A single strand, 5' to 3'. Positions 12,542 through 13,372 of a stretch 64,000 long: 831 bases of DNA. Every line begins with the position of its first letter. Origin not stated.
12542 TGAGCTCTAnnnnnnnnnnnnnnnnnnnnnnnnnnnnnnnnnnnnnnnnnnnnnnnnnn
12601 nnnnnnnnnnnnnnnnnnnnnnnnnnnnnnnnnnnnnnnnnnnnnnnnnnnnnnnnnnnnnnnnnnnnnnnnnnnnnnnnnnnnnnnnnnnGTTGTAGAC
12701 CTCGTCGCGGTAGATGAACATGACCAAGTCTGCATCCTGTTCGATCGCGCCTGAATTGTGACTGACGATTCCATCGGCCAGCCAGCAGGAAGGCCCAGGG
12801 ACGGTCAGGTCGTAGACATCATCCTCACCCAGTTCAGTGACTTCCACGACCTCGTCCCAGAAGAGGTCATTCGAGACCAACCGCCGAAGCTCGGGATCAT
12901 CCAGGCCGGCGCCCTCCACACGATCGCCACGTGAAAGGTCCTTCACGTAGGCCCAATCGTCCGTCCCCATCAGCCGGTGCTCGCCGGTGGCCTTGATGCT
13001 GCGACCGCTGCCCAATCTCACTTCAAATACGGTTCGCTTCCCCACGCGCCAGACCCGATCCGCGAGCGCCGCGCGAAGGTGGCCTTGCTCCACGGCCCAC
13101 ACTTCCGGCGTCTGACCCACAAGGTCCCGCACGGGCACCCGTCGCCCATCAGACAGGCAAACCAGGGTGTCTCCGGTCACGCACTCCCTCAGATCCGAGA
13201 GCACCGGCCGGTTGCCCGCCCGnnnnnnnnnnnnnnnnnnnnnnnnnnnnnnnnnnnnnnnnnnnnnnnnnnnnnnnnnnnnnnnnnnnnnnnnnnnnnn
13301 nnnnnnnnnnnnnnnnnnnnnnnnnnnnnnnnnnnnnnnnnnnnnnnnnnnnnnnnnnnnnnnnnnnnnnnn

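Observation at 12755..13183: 143-aa mini-intein splitting the DnaB helicase H4 motif (LSDLRE / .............)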

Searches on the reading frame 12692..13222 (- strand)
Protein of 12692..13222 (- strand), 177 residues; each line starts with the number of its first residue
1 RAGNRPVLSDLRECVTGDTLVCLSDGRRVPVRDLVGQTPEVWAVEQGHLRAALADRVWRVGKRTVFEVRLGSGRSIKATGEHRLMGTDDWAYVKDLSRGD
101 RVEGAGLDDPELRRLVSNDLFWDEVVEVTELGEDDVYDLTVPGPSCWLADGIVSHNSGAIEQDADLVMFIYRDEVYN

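Call 5: search_protein_families(library=ncbifam, proteins=[window:12755-13183:-], max_evalue=0.1)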
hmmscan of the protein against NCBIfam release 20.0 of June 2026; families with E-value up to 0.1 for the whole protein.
window:12755-13183:- (143 aa): 15 families
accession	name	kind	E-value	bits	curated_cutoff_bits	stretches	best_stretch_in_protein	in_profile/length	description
NF005852.0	PRK07773.1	equivalog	9.2e-33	113.5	780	2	1-89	398-490/886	replicative DNA helicase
TIGR01445.1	intein_Nterm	domain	1.1e-12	48.7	24.5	1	1-72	1-82/83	intein N-terminal splicing region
NF038136.1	rSAM_Rv_intein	exception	6.6e-11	41.8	700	1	1-89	76-166/574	intein-containing Rv2578c family radical SAM protein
NF006207.0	PRK08332.1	equivalog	1.6e-10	38.9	2400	2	42-89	938-985/1684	vitamin B12-dependent ribonucleotide reductase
NF003158.0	PRK04132.1-3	equivalog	1.1e-08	32.7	1750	2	1-89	648-741/1437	replication factor C small subunit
TIGR01443.1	intein_Cterm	domain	3e-06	27.3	15.6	1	122-143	1-23/24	intein C-terminal splicing region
NF052663.1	RtcB_rel_intein2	exception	2.9e-05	23.1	1050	1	1-75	78-155/626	intein-containing RctB family protein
NF011491.0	PRK14898.1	equivalog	5.9e-05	21.3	783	1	94-143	490-543/860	DNA-directed RNA polymerase subunit A''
NF038098.1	GyrA_w_intein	exception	6.9e-05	20.9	1850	1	1-75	117-197/1232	intein-containing DNA gyrase subunit A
NF038162.1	RtcB_rel_intein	exception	0.00013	20.1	1150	1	1-89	95-187/961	intein-containing RtcB family protein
NF003159.0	PRK04132.1-4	equivalog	0.00027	19.1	999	1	102-137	540-576/852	replication factor C small subunit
NF007079.0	PRK09532.1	equivalog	0.00081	17.7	1525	1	1-76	775-853/876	DNA polymerase III subunit alpha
NF011418.0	PRK14845.1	equivalog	0.0026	15.5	756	1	31-89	71-130/1049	translation initiation factor IF-2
NF003157.0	PRK04132.1-2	equivalog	0.0099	13.8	1103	1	102-130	553-582/864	replication factor C small subunit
NF007072.0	PRK09519.1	equivalog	0.012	13.9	1024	1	28-90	283-345/790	intein-containing recombinase RecA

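Call 6: search_solved_structures(query=window:12755-13183:-, max_evalue=0.01, show_alignments=3)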
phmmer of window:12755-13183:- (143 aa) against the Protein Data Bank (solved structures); distinct sequences matched with E-value up to 0.01: 46.
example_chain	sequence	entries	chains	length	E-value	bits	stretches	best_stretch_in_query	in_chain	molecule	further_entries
6frg_A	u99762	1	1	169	4.6e-27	97.9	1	2-142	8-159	Replicative DNA helicase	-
6frh_A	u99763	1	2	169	4.6e-27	97.9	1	2-142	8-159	Replicative DNA helicase,Replicative DNA helicase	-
1mi8_A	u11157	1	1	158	3.7e-26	95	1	2-142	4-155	DnaB intein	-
6fre_A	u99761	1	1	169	1.2e-25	93.3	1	2-142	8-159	Replicative DNA helicase,Replicative DNA helicase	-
4o1r_A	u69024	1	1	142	1.4e-20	76.8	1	2-143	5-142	Replicative DNA helicase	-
4oz6_A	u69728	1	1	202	2.2e-07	34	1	2-80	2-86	Mxe gyrA intein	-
1am2_A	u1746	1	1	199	3.2e-07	33.5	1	2-80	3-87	MXE GYRA INTEIN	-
6rpq_A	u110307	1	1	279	3.3e-07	33.5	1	36-143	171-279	Ubiquitin-like protein SMT3,1108aa long hypothetical cell division control protein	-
2lqm_A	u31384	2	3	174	4.6e-06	29.7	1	15-143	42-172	Pho radA intein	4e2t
3ifj_A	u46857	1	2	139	4.3e-05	26.6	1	28-143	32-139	Endonuclease PI-MtuI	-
4o60_A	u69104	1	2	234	4.9e-05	26.4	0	9-38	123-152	ANK-N5C-317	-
3igd_A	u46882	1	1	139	8.9e-05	25.6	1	28-141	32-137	Endonuclease PI-MtuI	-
2in9_A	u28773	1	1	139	9.7e-05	25.4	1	28-141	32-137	Endonuclease PI-MtuI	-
2in0_A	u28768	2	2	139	0.00013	25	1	28-141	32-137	Endonuclease PI-MtuI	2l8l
6rpp_A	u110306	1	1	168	0.0002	24.4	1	34-142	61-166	Cell division control protein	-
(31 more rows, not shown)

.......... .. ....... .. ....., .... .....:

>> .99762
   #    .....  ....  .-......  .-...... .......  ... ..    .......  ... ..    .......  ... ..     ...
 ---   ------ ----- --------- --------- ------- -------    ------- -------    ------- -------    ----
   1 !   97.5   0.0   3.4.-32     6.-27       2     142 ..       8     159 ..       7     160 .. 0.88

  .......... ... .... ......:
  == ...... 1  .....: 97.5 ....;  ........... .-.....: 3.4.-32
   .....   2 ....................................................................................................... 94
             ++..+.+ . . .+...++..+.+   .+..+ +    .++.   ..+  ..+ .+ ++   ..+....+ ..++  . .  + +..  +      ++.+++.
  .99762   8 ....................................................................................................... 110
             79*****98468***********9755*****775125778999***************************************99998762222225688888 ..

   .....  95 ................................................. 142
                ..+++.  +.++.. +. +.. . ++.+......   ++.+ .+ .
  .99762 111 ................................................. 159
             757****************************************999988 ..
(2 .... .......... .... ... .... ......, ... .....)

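Call 19: search_protein_representatives(protein=window:12755-13183:-)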
Query: 143 residues. Proteins with E-value up to 0.001 (for the whole library): 3199; up to 1e-10: 544; up to 1e-30: 54. The best 150 are listed.
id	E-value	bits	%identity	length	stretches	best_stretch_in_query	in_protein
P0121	4.9e-58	211.5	48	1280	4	1-92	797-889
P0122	5.5e-54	198.3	51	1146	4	1-98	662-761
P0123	1.0e-53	197.5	45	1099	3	1-143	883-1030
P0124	7.0e-50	185.0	56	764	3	1-101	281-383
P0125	1.1e-49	184.4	46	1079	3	1-143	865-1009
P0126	2.2e-49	183.4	53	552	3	1-88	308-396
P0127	4.1e-49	182.5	44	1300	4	1-91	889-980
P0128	5.1e-47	175.7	48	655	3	1-143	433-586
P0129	3.1e-45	170.0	42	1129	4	1-89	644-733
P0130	4.8e-43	162.8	44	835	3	1-143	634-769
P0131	1.5e-42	161.2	62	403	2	1-89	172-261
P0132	4.9e-42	159.5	51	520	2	1-143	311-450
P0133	2.1e-41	157.5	58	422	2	1-99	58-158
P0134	2.8e-41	157.1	52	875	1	1-143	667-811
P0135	3.0e-41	157.0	47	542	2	1-143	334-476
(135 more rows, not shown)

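Call 41: predict_structure(alignment_id=A3)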
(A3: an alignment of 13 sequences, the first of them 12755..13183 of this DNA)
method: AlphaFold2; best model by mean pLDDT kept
length: 143 residues; sequences in the alignment: 13
mean_pLDDT: 91.7   pTM: 0.84
mean pLDDT of the five models: 91.7, 91.4, 91.1, 90.8, 86.6
residues with pLDDT >= 90: 111; 70-90: 20; 50-70: 12; < 50: 0
segments of 3 or more residues with pLDDT < 50: none
pLDDT, mean of each block of 10 residues (from residue 1): 96 95 96 90 97 96 96 94 96 74 75 98 93 88 89
secondary structure, 60 per line:
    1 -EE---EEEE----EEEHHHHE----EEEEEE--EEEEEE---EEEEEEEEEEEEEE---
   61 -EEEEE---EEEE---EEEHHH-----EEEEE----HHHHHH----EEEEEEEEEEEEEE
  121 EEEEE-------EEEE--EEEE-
elements in order: E7-10 E15-17 H18-21 E27-32 E35-40 E44-57 E62-66 E70-73 E77-79 E88-92 H97-102 E107-125 E133-136 E139-142

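Call 45: fold_search(model_id=the predicted structure, library=pdb)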
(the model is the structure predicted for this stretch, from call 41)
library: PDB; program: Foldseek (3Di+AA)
matches with E <= 10: 249; with E <= 0.001: 64
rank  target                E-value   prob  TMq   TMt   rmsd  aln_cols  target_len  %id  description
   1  6frg                  1.0e-12  1.00  0.87  0.79   3.8       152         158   36  Crystal structure of G-1F mutant of Ssp DnaB Mini-Intein variant M86 (released 2019-01-30)
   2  6frh_B                2.4e-12  1.00  0.88  0.84   2.8       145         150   36  Crystal structure of Ssp DnaB Mini-Intein variant M86 (released 2019-01-30)
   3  6frh_A                5.8e-12  1.00  0.89  0.80   1.7       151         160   33  Crystal structure of Ssp DnaB Mini-Intein variant M86 (released 2019-01-30)
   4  4o1r                  1.1e-11  1.00  0.87  0.88   1.9       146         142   32  Crystal structure of NpuDnaB intein (released 2014-03-19)
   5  6fre                  1.7e-11  1.00  0.88  0.82   1.8       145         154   34  Crystal structure of G-1F/H73A mutant of Ssp DnaB Mini-Intein variant M86 (released 2019-01-30)
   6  1mi8                  1.8e-11  1.00  0.88  0.89   1.4       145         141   34  2.0 Angstrom crystal structure of a DnaB intein from Synechocystis sp. PCC 6803 (released 2003-08-19)
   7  4oz6_A                5.0e-10  1.00  0.85  0.71   4.6       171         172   25  Structure of the Branched Intermediate in Protein Splicing (released 2014-05-14)
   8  1am2                  1.1e-09  1.00  0.83  0.66   6.1       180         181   23  GYRA INTEIN FROM MYCOBACTERIUM XENOPI (released 1998-06-24)
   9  2in8                  1.3e-09  1.00  0.86  0.89   2.0       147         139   25  crystal structure of Mtu recA intein, splicing domain (released 2007-05-01)
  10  3ifj_A                1.4e-09  1.00  0.86  0.89   2.0       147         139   24  Crystal structure of Mtu recA intein, splicing domain (released 2009-10-06)
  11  2in9                  1.9e-09  1.00  0.87  0.89   1.8       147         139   24  crystal structure of Mtu recA intein, splicing domain (released 2007-05-01)
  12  5i0a                  2.6e-09  1.00  0.87  0.87   1.9       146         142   25  RecA mini intein in complex with cisplatin (released 2016-09-21)
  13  2imz_B                2.6e-09  1.00  0.88  0.89   2.0       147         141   24  Crystal structure of Mtu recA intein splicing domain (released 2007-05-01)
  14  2in0                  3.3e-09  1.00  0.88  0.90   1.8       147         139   24  crystal structure of Mtu recA intein splicing domain (released 2007-05-01)
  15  2imz_A                3.9e-09  1.00  0.87  0.86   3.0       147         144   24  Crystal structure of Mtu recA intein splicing domain (released 2007-05-01)
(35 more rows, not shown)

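Call 47: search_solved_structures(query=window:12692-13222:-, max_evalue=1e-15, show_alignments=5)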
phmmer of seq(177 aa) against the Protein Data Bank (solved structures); distinct sequences matched with E-value up to 1e-15: 5.
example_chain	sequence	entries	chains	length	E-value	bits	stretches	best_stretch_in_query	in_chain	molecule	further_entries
6frh_A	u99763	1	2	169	2.6e-28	102.2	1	14-163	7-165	Replicative DNA helicase,Replicative DNA helicase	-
6frg_A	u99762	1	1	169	2.7e-28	102.2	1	14-163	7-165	Replicative DNA helicase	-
6fre_A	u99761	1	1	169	6.9e-27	97.6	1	14-163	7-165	Replicative DNA helicase,Replicative DNA helicase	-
1mi8_A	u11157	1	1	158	2.3e-26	95.9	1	14-157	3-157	DnaB intein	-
4o1r_A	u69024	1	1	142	2.1e-20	76.5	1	15-156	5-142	Replicative DNA helicase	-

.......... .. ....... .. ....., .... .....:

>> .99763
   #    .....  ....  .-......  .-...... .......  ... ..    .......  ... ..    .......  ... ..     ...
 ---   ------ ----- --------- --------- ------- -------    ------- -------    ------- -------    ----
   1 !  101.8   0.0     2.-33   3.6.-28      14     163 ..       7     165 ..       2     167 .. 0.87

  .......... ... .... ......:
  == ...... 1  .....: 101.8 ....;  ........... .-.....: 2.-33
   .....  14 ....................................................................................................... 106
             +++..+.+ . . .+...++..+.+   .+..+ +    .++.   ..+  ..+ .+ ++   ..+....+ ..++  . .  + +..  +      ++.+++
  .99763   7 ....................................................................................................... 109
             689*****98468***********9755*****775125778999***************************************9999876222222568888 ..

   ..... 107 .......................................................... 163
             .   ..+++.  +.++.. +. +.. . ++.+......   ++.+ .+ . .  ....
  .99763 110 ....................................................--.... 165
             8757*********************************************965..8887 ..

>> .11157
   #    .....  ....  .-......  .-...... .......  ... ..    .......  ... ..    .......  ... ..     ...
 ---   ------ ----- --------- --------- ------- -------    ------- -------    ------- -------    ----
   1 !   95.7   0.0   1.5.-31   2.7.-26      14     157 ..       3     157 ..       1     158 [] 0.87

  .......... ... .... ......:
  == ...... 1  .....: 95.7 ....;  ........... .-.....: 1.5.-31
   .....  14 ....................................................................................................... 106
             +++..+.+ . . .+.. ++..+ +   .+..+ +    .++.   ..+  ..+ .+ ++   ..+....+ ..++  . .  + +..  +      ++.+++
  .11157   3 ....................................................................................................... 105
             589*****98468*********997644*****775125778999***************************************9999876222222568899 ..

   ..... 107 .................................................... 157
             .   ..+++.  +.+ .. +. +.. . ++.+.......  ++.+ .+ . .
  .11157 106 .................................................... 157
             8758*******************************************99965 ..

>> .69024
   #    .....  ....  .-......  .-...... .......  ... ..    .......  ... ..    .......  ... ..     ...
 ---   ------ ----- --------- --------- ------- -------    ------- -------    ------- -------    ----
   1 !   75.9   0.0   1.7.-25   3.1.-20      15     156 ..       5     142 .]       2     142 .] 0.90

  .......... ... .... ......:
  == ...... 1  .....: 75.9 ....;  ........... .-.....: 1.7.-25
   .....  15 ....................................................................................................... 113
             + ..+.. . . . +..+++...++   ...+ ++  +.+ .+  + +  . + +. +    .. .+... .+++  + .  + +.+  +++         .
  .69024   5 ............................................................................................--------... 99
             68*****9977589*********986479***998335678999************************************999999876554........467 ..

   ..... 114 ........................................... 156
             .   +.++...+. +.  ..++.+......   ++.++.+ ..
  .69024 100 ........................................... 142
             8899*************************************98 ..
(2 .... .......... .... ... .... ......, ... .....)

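Call 53: find_related_loci(query=A3, collection=genome_contigs, flank=1500)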
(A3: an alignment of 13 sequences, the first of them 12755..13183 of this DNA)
Query A3 (143 aa) in genome_contigs; peptide patterns used: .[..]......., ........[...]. (x = any residue, [..] = any of these).
599 stretches matched a pattern (row limit reached: there are more); 581 encode a relative of the query (tblastn E <= 1e-3); the best 80 are kept; 80 distinct loci.
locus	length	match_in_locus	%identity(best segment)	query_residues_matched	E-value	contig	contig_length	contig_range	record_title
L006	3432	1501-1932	55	1-143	1e-51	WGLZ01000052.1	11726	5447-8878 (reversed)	MAG: Cyanobacteria bacterium RI_101 c_000000064029, whole genome shotgun sequence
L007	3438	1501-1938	60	1-143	6e-50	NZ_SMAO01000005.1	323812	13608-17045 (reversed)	Thiobaca trueperi strain DSM 13587 Ga0244666_105, whole genome shotgun sequence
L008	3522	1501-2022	52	1-143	8e-50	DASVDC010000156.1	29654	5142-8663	MAG TPA_asm: Pseudomonadales bacterium isolate SMAG_U2023 k141_1141663, whole genome shotgun sequence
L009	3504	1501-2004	53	1-143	3e-49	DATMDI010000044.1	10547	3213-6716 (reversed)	MAG TPA_asm: Vicinamibacterales bacterium isolate SMAG_U13404 k141_373753, whole genome shotgun sequence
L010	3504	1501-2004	46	1-143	5e-49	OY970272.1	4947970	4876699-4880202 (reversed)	MAG: uncultured proteobacterium isolate MFD01213.bin.2.5 genome assembly, chromosome: 1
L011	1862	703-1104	56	1-143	3e-48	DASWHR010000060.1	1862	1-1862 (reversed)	MAG TPA_asm: Actinomycetota bacterium isolate SMAG_U2847 k141_2364518, whole genome shotgun sequence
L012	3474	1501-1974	55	1-143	9e-50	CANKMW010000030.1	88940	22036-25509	MAG: Myxococcales bacterium isolate TH-Jun18-119 genome assembly, contig: TH-Jun18-C351, whole genome shotgun sequence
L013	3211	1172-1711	48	1-143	2e-47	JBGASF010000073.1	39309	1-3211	MAG: Polyangia bacterium isolate MAG_MBR_AS.47 MBRAS-47_NODE_73_length_39309_cov_4.986415, whole genome shotgun sequence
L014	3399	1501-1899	56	1-143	4e-47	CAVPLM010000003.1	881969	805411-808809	MAG: uncultured Actinomycetes bacterium isolate MFD00032.bin.2.39 genome assembly, contig: contig_20456, whole genome sh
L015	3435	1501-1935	51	1-143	8e-47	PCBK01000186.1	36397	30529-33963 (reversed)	MAG: Deltaproteobacteria bacterium isolate NP119 MHASMcontig_1104003, whole genome shotgun sequence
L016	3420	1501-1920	56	1-143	3e-46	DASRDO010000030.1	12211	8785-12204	MAG TPA_asm: Steroidobacteraceae bacterium isolate SMAG_U9982 k141_2347922, whole genome shotgun sequence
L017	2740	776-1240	52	1-143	4e-46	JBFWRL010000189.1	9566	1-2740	MAG: Candidatus Sericytochromatia bacterium isolate CA_2019_TPBF_205 NODE_29273_length_9566_cov_4.847230_TPBF, whole gen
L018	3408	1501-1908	54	1-143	2e-46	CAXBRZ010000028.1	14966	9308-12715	MAG TPA_asm: uncultured bacterium isolate SRR1796236_concoct_28 genome assembly, contig: ERZ2945142.1098, whole genome s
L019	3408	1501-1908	53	1-143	2e-45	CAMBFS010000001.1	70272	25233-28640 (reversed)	MAG: Klebsiella pneumoniae isolate TH-08apr19-175 genome assembly, contig: TH-08apr19-C741, whole genome shotgun sequenc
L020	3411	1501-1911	56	1-143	2e-45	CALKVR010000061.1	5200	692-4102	MAG TPA_asm: uncultured Polyangiaceae bacterium isolate SRR1506987_bin.141_CONCOCT_v1.1_MAG genome assembly, contig: ERZ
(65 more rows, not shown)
